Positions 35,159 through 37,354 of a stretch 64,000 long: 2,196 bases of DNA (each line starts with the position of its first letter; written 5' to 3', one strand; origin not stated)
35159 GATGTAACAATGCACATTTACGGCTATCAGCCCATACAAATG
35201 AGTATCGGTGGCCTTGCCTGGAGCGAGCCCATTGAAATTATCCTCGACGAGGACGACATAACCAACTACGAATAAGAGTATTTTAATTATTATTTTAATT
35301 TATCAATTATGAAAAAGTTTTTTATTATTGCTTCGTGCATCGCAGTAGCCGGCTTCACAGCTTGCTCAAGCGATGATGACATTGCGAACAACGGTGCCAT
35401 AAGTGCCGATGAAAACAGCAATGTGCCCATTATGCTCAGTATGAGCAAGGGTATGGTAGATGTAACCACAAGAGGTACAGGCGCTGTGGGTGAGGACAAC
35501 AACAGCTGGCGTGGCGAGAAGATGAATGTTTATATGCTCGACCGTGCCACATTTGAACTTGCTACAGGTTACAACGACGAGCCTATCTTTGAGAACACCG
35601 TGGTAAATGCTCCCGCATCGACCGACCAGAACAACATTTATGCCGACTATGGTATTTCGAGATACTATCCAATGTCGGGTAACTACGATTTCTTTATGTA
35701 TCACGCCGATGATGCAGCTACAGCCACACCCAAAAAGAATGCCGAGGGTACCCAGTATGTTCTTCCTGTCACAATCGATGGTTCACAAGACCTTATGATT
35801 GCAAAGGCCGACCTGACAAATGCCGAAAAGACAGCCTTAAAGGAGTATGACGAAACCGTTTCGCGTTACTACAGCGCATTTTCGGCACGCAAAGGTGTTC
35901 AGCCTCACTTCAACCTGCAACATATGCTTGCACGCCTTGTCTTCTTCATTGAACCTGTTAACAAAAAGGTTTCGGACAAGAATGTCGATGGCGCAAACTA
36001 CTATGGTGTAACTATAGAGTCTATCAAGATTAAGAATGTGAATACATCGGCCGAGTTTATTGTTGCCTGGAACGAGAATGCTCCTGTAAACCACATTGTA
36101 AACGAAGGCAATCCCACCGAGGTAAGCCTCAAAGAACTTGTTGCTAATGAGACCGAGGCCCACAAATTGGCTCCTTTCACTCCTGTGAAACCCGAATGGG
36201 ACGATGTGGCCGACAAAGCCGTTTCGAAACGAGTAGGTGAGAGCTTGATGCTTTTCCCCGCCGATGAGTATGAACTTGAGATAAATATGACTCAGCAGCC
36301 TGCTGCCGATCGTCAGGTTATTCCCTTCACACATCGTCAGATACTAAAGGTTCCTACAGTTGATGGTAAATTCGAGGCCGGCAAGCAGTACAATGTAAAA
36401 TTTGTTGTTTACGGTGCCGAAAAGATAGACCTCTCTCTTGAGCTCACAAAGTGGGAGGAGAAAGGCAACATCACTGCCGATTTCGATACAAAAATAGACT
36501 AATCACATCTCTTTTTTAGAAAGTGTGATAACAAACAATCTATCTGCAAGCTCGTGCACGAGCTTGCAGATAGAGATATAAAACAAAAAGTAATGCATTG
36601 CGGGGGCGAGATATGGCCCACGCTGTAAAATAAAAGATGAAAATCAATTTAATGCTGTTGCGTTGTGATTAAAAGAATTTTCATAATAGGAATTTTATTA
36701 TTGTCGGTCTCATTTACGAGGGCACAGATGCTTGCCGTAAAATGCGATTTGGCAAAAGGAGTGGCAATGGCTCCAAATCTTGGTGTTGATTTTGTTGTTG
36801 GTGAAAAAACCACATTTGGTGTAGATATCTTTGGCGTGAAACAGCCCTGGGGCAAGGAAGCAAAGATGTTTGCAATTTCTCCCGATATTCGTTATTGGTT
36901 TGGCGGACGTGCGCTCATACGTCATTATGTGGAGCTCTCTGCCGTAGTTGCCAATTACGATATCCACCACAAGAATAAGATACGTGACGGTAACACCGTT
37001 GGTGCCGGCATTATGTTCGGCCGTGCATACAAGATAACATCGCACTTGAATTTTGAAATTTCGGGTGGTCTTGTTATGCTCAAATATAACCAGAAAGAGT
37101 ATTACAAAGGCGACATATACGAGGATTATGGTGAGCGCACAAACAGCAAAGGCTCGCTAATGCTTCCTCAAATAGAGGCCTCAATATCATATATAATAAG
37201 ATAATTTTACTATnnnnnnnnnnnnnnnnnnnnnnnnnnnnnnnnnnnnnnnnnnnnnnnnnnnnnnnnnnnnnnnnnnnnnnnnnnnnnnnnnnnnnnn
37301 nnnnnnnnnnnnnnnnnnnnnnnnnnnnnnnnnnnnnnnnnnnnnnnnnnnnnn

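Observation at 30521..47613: Eight-gene, all-exported envelope locus with two DUF3575-headed halves; the second half replaces pilins with the giant repeat protein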

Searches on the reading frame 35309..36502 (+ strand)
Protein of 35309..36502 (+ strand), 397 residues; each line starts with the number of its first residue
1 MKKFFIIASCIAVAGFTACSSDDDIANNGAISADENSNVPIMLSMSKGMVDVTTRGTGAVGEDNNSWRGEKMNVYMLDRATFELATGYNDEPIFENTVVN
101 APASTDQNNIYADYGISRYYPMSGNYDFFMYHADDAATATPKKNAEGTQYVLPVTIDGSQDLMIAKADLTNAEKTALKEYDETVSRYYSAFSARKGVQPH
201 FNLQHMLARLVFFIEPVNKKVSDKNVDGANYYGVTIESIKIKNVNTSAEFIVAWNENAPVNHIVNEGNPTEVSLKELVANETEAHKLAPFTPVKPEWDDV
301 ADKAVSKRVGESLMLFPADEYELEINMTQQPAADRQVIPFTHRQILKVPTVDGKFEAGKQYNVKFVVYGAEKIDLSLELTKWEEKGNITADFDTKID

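Call 4: search_protein_families(library=pfam, proteins=[window:35309-36502:+], max_evalue=0.01)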
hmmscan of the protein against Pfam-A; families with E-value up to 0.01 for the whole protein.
window:35309-36502:+ (397 aa): 1 family
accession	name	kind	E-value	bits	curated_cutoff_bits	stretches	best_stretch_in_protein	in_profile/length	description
PF13149.12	Mfa_like_1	-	2.2e-10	41.4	27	1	57-382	4-246/246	Fimbrillin-like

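Call 5: search_protein_families(library=ncbifam, proteins=[window:35309-36502:+], max_evalue=0.01)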
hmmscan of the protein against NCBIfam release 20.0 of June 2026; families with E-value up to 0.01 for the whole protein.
window:35309-36502:+ (397 aa): 2 families
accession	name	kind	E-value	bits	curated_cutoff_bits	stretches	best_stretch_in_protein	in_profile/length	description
NF038041.1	fim_Mfa1_fam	subfamily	2.3e-05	23.8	130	1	1-89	2-90/495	Mfa1 family fimbria major subunit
NF050142.1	PG1828_fam_lipo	equivalog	0.0091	16.7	50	0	1-37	1-37/59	PG1828 family lipoprotein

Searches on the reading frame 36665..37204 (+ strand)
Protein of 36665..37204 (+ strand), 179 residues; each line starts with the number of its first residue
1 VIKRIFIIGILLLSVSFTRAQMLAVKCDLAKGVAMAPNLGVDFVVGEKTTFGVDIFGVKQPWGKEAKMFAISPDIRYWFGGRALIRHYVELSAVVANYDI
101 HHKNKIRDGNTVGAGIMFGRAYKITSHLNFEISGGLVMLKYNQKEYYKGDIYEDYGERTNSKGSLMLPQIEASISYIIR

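Call 4: search_protein_families(library=pfam, proteins=[window:36665-37204:+], max_evalue=0.01)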
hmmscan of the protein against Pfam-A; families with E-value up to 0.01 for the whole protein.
window:36665-37204:+ (179 aa): 1 family
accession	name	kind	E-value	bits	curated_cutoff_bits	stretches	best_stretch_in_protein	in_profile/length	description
PF12099.14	DUF3575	-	7.6e-27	94.2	21.1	1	8-178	3-177/177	Protein of unknown function (DUF3575)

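Call 5: search_protein_families(library=ncbifam, proteins=[window:36665-37204:+], max_evalue=0.01)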
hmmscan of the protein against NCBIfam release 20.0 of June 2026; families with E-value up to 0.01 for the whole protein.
window:36665-37204:+ (179 aa): 0 families

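Call 57: search_solved_structures(query=A5, max_evalue=1)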
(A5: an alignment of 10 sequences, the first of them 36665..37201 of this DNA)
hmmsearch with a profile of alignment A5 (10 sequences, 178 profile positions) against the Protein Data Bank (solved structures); distinct sequences matched with E-value up to 1: 4.
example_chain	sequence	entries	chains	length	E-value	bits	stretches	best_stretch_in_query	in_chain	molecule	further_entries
2arh_A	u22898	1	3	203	0.26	13.9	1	39-86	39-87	hypothetical protein aq_1966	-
4zsz_A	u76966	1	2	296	0.51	12.9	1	39-86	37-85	Uncharacterized Fusion Protein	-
4zsx_A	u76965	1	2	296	0.51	12.9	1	39-86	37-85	Uncharacterized Fusion Protein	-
4zsv_A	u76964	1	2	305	0.53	12.8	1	39-86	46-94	Uncharacterized protein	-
